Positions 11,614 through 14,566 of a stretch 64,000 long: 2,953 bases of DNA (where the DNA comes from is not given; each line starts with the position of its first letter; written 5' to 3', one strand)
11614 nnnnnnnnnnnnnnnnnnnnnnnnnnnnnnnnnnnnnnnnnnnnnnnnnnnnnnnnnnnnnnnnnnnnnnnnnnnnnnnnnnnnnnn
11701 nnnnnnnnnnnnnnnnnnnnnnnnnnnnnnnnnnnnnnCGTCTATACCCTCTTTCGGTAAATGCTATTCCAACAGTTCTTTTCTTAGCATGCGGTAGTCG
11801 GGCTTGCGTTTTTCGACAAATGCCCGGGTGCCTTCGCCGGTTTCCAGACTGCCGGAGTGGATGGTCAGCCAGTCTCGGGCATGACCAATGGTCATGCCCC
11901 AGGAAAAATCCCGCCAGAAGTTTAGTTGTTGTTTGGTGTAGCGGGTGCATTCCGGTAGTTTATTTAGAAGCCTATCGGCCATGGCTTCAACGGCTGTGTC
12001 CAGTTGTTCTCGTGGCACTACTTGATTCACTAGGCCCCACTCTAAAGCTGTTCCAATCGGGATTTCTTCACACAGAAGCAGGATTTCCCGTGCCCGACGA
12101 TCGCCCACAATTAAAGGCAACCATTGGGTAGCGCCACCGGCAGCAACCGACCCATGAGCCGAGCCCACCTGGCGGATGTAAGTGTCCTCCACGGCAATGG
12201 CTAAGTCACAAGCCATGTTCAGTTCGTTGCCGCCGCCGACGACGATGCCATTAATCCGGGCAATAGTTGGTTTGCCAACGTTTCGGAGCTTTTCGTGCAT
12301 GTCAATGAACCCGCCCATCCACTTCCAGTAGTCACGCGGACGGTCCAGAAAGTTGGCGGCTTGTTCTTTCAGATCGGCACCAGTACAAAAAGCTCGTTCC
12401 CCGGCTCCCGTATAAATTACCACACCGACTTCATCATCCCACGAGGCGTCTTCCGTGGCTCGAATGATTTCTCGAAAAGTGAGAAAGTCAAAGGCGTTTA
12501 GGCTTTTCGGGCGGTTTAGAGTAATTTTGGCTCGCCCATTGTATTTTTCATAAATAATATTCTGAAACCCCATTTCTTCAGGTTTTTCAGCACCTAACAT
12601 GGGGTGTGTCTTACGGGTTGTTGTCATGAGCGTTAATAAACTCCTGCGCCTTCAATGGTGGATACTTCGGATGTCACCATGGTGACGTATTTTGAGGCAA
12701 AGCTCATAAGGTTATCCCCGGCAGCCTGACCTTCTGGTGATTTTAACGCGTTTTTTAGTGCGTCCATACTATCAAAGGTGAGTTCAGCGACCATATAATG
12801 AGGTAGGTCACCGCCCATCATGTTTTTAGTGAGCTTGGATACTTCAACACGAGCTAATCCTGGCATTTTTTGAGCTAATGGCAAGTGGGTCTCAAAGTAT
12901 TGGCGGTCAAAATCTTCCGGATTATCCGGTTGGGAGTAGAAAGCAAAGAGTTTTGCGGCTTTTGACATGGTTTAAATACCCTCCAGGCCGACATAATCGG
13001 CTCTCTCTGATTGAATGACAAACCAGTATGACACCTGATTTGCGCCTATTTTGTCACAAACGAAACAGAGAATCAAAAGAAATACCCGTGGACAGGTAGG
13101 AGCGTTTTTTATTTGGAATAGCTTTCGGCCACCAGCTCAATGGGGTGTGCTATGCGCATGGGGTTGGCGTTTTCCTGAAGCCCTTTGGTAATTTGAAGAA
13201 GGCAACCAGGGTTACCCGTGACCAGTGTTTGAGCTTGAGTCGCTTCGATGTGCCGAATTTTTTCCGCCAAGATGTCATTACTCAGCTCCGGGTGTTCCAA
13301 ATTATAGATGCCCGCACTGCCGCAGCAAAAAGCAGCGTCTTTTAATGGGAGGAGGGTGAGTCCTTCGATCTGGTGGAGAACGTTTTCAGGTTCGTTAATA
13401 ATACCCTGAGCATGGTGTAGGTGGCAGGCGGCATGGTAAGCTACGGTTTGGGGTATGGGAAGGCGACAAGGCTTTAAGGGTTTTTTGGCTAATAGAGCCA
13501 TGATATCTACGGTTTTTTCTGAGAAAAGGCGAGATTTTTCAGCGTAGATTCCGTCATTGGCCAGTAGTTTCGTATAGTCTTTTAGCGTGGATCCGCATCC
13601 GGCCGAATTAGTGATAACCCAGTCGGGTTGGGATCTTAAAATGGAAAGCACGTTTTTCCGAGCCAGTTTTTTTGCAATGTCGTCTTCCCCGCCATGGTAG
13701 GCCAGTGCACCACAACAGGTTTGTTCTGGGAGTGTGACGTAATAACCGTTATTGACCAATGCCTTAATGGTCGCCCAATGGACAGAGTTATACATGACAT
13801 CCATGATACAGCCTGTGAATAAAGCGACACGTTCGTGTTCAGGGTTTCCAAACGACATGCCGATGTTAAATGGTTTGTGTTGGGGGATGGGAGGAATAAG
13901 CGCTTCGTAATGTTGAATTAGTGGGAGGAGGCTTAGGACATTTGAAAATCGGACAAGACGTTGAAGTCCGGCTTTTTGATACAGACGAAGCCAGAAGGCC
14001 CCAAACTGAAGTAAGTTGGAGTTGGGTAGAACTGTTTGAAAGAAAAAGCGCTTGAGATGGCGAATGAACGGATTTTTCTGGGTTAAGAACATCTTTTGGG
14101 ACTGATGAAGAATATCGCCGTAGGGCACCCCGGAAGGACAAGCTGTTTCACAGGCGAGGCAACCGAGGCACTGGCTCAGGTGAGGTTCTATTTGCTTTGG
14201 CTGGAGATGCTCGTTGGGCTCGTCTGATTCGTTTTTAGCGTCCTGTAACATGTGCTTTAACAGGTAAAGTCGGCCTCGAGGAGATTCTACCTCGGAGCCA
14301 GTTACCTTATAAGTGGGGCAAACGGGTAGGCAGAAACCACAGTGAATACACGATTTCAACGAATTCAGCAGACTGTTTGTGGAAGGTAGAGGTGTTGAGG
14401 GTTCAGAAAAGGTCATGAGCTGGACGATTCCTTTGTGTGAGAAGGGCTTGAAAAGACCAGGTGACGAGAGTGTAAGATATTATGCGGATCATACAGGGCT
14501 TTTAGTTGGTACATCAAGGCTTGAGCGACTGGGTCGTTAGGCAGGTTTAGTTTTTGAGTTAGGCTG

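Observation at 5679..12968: paa-like CoA-ester catabolic operon with a lone PaaA-family diiron protein and no PaaBCDE/PaaK/PaaZ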

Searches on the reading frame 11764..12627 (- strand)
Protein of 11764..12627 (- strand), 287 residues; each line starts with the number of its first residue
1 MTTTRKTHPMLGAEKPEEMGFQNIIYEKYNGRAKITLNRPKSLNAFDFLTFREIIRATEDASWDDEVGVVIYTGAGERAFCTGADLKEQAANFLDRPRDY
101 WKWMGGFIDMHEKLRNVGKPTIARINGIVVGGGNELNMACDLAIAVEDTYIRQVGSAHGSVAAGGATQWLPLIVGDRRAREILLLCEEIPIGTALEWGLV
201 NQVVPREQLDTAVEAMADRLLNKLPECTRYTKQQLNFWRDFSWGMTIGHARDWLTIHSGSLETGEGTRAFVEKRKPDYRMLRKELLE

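Call 3: search_protein_families(library=pfam, proteins=[window:11764-12627:-], max_evalue=0.01)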
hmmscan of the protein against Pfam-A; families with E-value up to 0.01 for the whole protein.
window:11764-12627:- (287 aa): 2 families
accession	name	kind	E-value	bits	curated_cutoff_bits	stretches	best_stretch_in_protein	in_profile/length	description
PF00378.25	ECH_1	-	5.1e-52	177.1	27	1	28-278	2-248/251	Enoyl-CoA hydratase/isomerase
PF16113.10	ECH_2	-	1.6e-24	87.5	27.2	1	34-219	3-187/335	Enoyl-CoA hydratase/isomerase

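Call 4: search_protein_families(library=ncbifam, proteins=[window:11764-12627:-], max_evalue=0.001)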
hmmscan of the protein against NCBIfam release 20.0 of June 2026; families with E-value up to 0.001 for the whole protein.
window:11764-12627:- (287 aa): 72 families (the best 25 are shown)
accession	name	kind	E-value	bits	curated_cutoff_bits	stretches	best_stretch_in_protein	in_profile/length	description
TIGR03210.1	badI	equivalog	4.7e-59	199.8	467.6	1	21-279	1-254/256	2-ketocyclohexanecarboxyl-CoA hydrolase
NF005637.0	PRK07396.1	equivalog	3.9e-54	183.9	380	1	20-282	11-270/273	1,4-dihydroxy-2-naphthoyl-CoA synthase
TIGR01929.1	menB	equivalog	4.3e-53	180.5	342.7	1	21-279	1-257/259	1,4-dihydroxy-2-naphthoyl-CoA synthase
TIGR03200.1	dearomat_oah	equivalog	1.7e-45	155.7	464.45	2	33-205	39-211/360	6-oxocyclohex-1-ene-1-carbonyl-CoA hydratase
NF042430.2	EnCoAhydt_DpgD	equivalog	6.8e-45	153.5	400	1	26-279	1-256/258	enoyl-CoA-hydratase DpgD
NF004475.0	PRK05809.1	subfamily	1.8e-43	148.9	394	1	19-278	1-257/260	short-chain-enoyl-CoA hydratase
NF005802.0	PRK07657.1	equivalog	5.5e-42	144.1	363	1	25-279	6-258/260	enoyl-CoA hydratase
NF004634.0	PRK05980.1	equivalog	3.8e-39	134.6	375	1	24-278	5-260/263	crotonase/enoyl-CoA hydratase family protein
NF004840.0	PRK06190.1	equivalog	4.5e-39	134.6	253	1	24-236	6-214/260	enoyl-CoA hydratase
NF051848.1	EnCoAHydtEchA19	equivalog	2.8e-38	132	400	1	34-279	12-256/258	enoyl-CoA hydratase EchA19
TIGR02280.1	PaaB1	equivalog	7.1e-38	130.6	345.15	1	25-279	2-254/256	2-(1,2-epoxy-1,2-dihydrophenyl)acetyl-CoA isomerase PaaG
NF006109.0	PRK08260.1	subfamily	1.6e-37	129.4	320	1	19-280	1-277/296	enoyl-CoA hydratase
NF004796.0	PRK06144.1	subfamily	1.8e-37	129.2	272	1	20-278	6-259/262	enoyl-CoA hydratase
NF006566.0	PRK09076.1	subfamily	3.4e-36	125.2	286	1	23-279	6-258/260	enoyl-CoA hydratase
NF004517.0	PRK05862.1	equivalog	3.5e-36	125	396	1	19-279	1-255/257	enoyl-CoA hydratase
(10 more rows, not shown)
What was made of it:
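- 11764..12627 (-): BadI/MenB-like crotonase. Candidate ring hydrolase, either for oxepin-CoA or for a cyclic beta-keto side product. Best NCBIfam matches are badI at 199.8 (cutoff 467.6) and menB at 180.5 (cutoff 342.7) (call 4).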

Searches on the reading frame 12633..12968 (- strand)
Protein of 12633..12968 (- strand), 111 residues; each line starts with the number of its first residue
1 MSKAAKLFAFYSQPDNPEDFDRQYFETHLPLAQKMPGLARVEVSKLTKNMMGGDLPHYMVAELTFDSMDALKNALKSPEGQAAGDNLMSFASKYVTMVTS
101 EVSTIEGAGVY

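Call 3: search_protein_families(library=pfam, proteins=[window:12633-12968:-], max_evalue=0.01)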
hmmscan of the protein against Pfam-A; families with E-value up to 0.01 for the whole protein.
window:12633-12968:- (111 aa): 1 family
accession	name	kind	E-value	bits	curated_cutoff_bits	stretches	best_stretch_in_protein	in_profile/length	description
PF07110.17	EthD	-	8.5e-12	46.5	22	1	17-85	6-87/96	EthD domain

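Call 4: search_protein_families(library=ncbifam, proteins=[window:12633-12968:-], max_evalue=0.001)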
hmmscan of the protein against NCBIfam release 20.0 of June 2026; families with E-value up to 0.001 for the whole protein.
window:12633-12968:- (111 aa): 1 family
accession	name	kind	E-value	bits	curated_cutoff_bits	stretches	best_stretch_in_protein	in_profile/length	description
TIGR02118.1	TIGR02118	subfamily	5.8e-26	91.1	30.5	1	5-103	2-101/103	EthD family reductase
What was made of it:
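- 12633..12968 (-): EthD-family dimeric alpha/beta-barrel protein (111 aa). An accessory protein, not an obligate partner of the di-iron protein. TIGR02118 scores 91 bits, above its cutoff of 30.5 (call 4).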

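Call 63: find_homologous_proteins(query=window:12636-12968:-, max_evalue=0.00001)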
Query window:12636-12968:- (111 aa): 13 proteins with E <= 0.00001 among 13 candidates.
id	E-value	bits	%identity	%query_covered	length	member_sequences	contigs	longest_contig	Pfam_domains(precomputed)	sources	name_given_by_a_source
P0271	1.1e-59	217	91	100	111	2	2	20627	PF07110.18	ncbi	-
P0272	3.0e-41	158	67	96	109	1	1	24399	PF07110.18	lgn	-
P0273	2.1e-40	155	64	96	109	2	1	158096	PF07110.18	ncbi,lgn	-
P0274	3.5e-40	154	68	95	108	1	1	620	PF07110.18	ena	-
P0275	1.1e-38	150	65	92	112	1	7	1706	PF07110.18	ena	-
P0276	1.2e-38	149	61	97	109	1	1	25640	PF07110.18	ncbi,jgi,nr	ncbi:MAG: EthD family reductase [Cyanobacteria bacterium]|jgi:uncharacterized protein (TIGR02118 fam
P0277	1.4e-35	140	59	97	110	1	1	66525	PF07110.18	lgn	-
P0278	4.3e-34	135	65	87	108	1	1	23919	PF07110.18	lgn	-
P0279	1.2e-27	114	59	87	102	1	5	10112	PF07110.18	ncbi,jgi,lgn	ncbi:MAG: EthD family reductase [Phycisphaerae bacterium]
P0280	2.8e-27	113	55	87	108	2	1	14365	PF07110.18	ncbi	-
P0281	3.4e-27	113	58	89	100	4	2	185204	PF07110.18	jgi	-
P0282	9.9e-27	111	58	87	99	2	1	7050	PF07110.18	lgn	-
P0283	4.4e-22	96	52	87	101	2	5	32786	PF07110.18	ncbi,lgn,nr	ncbi:MAG: EthD family reductase [Clostridia bacterium]|nr:EthD family reductase [Clostridia bacteriu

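Call 66: search_solved_structures(query=A2, max_evalue=1)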
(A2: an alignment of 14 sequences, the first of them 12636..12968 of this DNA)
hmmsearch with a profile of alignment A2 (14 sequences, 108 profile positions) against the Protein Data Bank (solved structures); distinct sequences matched with E-value up to 1: 14.
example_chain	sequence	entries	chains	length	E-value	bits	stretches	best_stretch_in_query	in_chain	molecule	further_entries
2ftr_A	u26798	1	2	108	3.4e-36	127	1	1-101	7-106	BH0200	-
3hds_A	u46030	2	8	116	0.0036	20.8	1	2-79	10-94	4-methylmuconolactone methylisomerase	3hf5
5b0g_A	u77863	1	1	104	0.0044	20.5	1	4-92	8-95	Olivetolic acid cyclase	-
3hfk_A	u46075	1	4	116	0.0048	20.4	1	2-79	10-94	4-methylmuconolactone methylisomerase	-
5b0a_A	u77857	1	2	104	0.0085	19.5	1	4-84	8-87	Olivetolic acid cyclase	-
5b08_A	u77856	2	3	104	0.01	19.3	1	4-84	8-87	Olivetolic acid cyclase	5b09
5b0f_A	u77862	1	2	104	0.011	19.2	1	4-83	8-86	Olivetolic acid cyclase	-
5b0e_A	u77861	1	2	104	0.012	19.1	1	4-84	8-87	Olivetolic acid cyclase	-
5b0c_A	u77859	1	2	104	0.014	18.9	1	4-84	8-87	Olivetolic acid cyclase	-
5b0d_A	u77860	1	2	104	0.017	18.6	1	4-84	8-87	Olivetolic acid cyclase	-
5b0b_A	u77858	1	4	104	0.028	17.9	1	5-84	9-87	Olivetolic acid cyclase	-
7w6d_A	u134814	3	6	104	0.09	16.2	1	4-84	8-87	Olivetolic acid cyclase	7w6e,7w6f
3bf4_A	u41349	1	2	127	0.32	14.5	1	3-76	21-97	Ethyl tert-butyl ether degradation EthD protein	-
2ifx_A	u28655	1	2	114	0.68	13.4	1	3-79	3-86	Hypothetical protein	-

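Call 67: find_encoding_contigs(protein=P0283, flank=8000, max_places=2)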
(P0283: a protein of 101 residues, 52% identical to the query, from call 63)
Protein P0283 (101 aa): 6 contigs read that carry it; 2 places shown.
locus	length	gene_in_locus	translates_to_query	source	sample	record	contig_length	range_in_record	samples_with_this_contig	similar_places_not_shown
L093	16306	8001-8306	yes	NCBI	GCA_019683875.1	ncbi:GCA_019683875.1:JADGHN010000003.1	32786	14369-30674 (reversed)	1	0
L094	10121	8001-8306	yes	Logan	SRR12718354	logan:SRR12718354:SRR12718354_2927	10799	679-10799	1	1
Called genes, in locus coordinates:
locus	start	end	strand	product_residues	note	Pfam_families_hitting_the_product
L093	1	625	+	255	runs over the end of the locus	PF03167:UDG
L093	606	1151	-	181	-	PF00149:Metallophos (weak), PF12850:Metallophos_2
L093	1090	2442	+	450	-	PF13167:GTP-bdg_N, PF16360:GTP-bdg_M, PF01926:MMR_HSR1, PF02421:FeoB_N (weak), PF19275:HflX_C (weak)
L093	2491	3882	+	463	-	PF01546:Peptidase_M20, PF07687:M20_dimer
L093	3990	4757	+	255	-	-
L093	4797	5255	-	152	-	-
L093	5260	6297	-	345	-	PF00724:Oxidored_FMN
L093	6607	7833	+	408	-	PF01135:PCMT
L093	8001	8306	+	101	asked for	PF07110:EthD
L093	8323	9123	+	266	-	PF00378:ECH_1, PF16113:ECH_2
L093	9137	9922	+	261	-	PF00378:ECH_1, PF16113:ECH_2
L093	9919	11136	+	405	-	PF00108:Thiolase_N, PF02803:Thiolase_C, PF22691:Thiolase_C_1 (faint)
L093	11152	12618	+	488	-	PF00171:Aldedh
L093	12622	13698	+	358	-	PF02812:ELFV_dehydrog_N, PF00208:ELFV_dehydrog (weak), PF02826:2-Hacid_dh_C (weak), PF00208:ELFV_dehydrog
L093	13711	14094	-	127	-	PF14343:PrcB_C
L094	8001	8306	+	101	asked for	PF07110:EthD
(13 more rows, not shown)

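Call 68: find_encoding_contigs(protein=P0281, flank=8000, max_places=1)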
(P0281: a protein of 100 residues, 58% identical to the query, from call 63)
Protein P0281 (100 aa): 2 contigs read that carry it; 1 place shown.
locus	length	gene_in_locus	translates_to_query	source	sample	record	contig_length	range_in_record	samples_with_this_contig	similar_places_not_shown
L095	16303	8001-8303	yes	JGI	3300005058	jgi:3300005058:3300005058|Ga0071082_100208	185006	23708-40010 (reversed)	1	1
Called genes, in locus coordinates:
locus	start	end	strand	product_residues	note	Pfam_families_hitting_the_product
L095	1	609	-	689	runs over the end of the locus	PF00122:E1-E2_ATPase, PF00702:Hydrolase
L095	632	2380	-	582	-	PF03814:KdpA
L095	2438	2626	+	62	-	-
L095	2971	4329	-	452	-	PF00696:AA_kinase, PF13840:ACT_7, PF22468:ACT_9, PF01842:ACT, PF13840:ACT_7, PF01842:ACT, PF22468:ACT_9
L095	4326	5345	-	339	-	PF00742:Homoserine_dh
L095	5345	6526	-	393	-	PF00291:PALP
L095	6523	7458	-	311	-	PF22700:MVD-like_N (weak), PF00288:GHMP_kinases_N, PF08544:GHMP_kinases_C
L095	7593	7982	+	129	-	PF22636:FlK, PF03061:4HBT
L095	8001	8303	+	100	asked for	PF07110:EthD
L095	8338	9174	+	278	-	PF00378:ECH_1, PF16113:ECH_2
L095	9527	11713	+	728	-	PF00141:peroxidase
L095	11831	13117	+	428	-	PF07690:MFS_1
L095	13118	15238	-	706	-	PF12679:ABC2_membrane_2, PF12698:ABC2_membrane_3, PF02517:Rce1-like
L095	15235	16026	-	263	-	PF00005:ABC_tran, PF13304:AAA_21 (weak)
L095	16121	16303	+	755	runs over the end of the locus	PF17764:PriA_3primeBD, PF04851:ResIII, PF00270:DEAD, PF18319:Zn_ribbon_PriA (weak), PF00271:Helicase_C (weak), PF18074:PriA_C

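Call 71: predict_structure(alignment_id=A2)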
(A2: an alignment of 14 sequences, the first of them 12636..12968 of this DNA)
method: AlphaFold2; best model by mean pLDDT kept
length: 111 residues; sequences in the alignment: 14
mean_pLDDT: 92.2   pTM: 0.82
mean pLDDT of the five models: 92.2, 91.5, 91.2, 90.6, 90.5
residues with pLDDT >= 90: 88; 70-90: 14; 50-70: 6; < 50: 3
segments of 3 or more residues with pLDDT < 50: 109-111
pLDDT, mean of each block of 10 residues (from residue 1): 88 97 98 97 93 91 96 98 98 97 66 38
secondary structure, 60 per line:
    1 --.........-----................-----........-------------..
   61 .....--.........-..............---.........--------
elements in order: E3-11 H17-32 E38-45 E59-65 H68-76 H78-91 E95-103
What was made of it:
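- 12633..12968 (-): AF2 pLDDT is 92 (call 71).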

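Call 73: fold_search(model_id=the predicted structure, library=pdb)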
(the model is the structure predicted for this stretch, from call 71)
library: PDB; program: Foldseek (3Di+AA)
matches with E <= 10: 1518; with E <= 0.001: 196
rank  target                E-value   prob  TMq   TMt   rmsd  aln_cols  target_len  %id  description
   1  2ftr_B                7.6e-13  1.00  0.85  0.94   1.1       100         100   36  Crystal structure of an ethyl tert-butyl ether d (ethd) family protein (bh0200) from bacillus halodurans c-125 at 1.40 (released 2006-02-07)
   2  2ftr_A                3.4e-12  1.00  0.85  0.91   1.3       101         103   36  Crystal structure of an ethyl tert-butyl ether d (ethd) family protein (bh0200) from bacillus halodurans c-125 at 1.40 (released 2006-02-07)
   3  3hds_C                3.9e-08  1.00  0.67  0.68   4.0       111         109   15  Crystal structure of 4-methylmuconolactone methylisomerase in complex with MES (released 2009-09-29)
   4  3hfk_C                4.1e-08  1.00  0.68  0.69   4.0       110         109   16  Crystal structure of 4-methylmuconolactone methylisomerase (H52A) in complex with 4-methylmuconolactone (released 2009-09-29)
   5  3kg1_A                4.5e-08  1.00  0.61  0.67   3.4       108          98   17  Crystal structure of SnoaB, a cofactor-independent oxygenase from Streptomyces nogalater, mutant N63A (released 2010-01-26)
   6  2ifx_B                9.1e-08  1.00  0.68  0.76   2.6       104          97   15  Crystal structure of a putative 4-methylmuconolactone methylisomerase (YP_295714.1) from Ralstonia eutropha JMP134 at  (released 2006-10-10)
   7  3hfk_D                1.0e-07  1.00  0.68  0.69   4.0       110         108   16  Crystal structure of 4-methylmuconolactone methylisomerase (H52A) in complex with 4-methylmuconolactone (released 2009-09-29)
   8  3hf5_C                1.2e-07  1.00  0.68  0.69   4.2       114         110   15  Crystal structure of 4-methylmuconolactone methylisomerase in complex with 3-methylmuconolactone (released 2009-09-29)
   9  3hds_A                1.5e-07  1.00  0.63  0.61   4.9       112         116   17  Crystal structure of 4-methylmuconolactone methylisomerase in complex with MES (released 2009-09-29)
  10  5b0f_A                2.3e-07  1.00  0.65  0.71   3.5       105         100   19  Polyketide cyclase OAC from Cannabis sativa, Y72F mutant (released 2016-01-27)
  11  3kg0_B                2.3e-07  1.00  0.62  0.69   3.4       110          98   14  Crystal structure of SnoaB, a cofactor-independent oxygenase from Streptomyces nogalater, determined to 1.7 resolution (released 2010-01-26)
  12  3hfk_A                2.8e-07  1.00  0.67  0.65   4.0       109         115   16  Crystal structure of 4-methylmuconolactone methylisomerase (H52A) in complex with 4-methylmuconolactone (released 2009-09-29)
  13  5b08_A                3.1e-07  1.00  0.68  0.74   3.0       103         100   16  Polyketide cyclase OAC from Cannabis sativa (released 2016-01-27)
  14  5b0e_A                3.3e-07  1.00  0.68  0.74   3.0       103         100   16  Polyketide cyclase OAC from Cannabis sativa, V59M mutant (released 2016-01-27)
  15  3hds_B                3.5e-07  1.00  0.65  0.63   4.2       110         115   15  Crystal structure of 4-methylmuconolactone methylisomerase in complex with MES (released 2009-09-29)
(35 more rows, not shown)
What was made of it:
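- On EthD family (PF07110 / TIGR02118): The model matches 2ftr at TM 0.85 (call 73).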

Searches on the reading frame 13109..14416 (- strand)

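Call 6: search_protein_families(library=pfam, proteins=[window:13109-14416:-], max_evalue=0.001)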
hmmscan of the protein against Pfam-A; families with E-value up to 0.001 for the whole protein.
window:13109-14416:- (435 aa): 14 families
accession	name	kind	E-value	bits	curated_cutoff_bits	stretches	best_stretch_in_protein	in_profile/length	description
PF02754.22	CCG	-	1.8e-33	114.9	20.6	2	325-409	1-84/85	Cysteine-rich domain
PF13183.11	Fer4_8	-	1.7e-13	51.4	27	1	20-97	2-68/68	4Fe-4S dicluster domain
PF12838.12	Fer4_7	-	4.4e-11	43.5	27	1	22-97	1-52/52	4Fe-4S dicluster domain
PF13534.11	Fer4_17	-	2e-10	41.5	22.2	1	22-97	1-60/61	4Fe-4S dicluster domain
PF13237.11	Fer4_10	-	1.1e-08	35.3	25.5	1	19-94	5-53/53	4Fe-4S dicluster domain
PF13187.11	Fer4_9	-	8.4e-08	32.6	27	0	76-96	34-50/52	4Fe-4S dicluster domain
PF00037.32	Fer4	-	3.6e-07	30.2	21.1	0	81-97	6-22/24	4Fe-4S binding domain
PF12837.12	Fer4_6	-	4.9e-07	29.8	25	0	82-98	8-24/24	4Fe-4S binding domain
PF12797.12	Fer4_2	-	7.7e-07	29.1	24.5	0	21-35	8-22/22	4Fe-4S binding domain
PF13484.11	Fer4_16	-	9.5e-07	29.9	30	1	23-95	2-65/66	4Fe-4S double cluster binding domain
PF12800.12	Fer4_4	-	3.7e-05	24.2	24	0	22-36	3-17/17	4Fe-4S binding domain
PF25160.1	LdpA_Fe-S-bd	-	0.00014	22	27.6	0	21-39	26-44/49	LdpA Fe-S cluster-binding domain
PF14697.11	Fer4_21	-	0.00039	20.9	35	0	22-35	40-53/59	4Fe-4S dicluster domain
PF12798.12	Fer4_3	-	0.00097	20.2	27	0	83-96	1-14/15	4Fe-4S binding domain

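Call 57: search_protein_families(library=ncbifam, proteins=[window:13109-14416:-], max_evalue=1e-10)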
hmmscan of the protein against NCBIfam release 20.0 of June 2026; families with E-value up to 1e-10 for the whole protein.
window:13109-14416:- (435 aa): 5 families
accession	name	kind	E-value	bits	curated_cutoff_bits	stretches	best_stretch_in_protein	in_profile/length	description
NF008434.0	PRK11274.1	equivalog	9e-78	262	333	1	19-432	21-406/409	glycolate oxidase subunit GlcF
NF045670.1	quin_L_LdhH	equivalog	9e-68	229.2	800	1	17-430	300-706/706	L-lactate dehydrogenase (quinone) large subunit LdhH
NF004898.0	PRK06259.1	equivalog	1.3e-48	165.8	385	1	191-427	258-482/488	fumarate reductase (CoM/CoB) subunit TfrB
NF008369.0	PRK11168.1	equivalog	2.6e-42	145.1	278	1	18-434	8-400/401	anaerobic glycerol-3-phosphate dehydrogenase subunit C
TIGR03379.1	glycerol3P_GlpC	equivalog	1e-25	90.3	279.9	1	195-432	162-395/397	anaerobic glycerol-3-phosphate dehydrogenase subunit GlpC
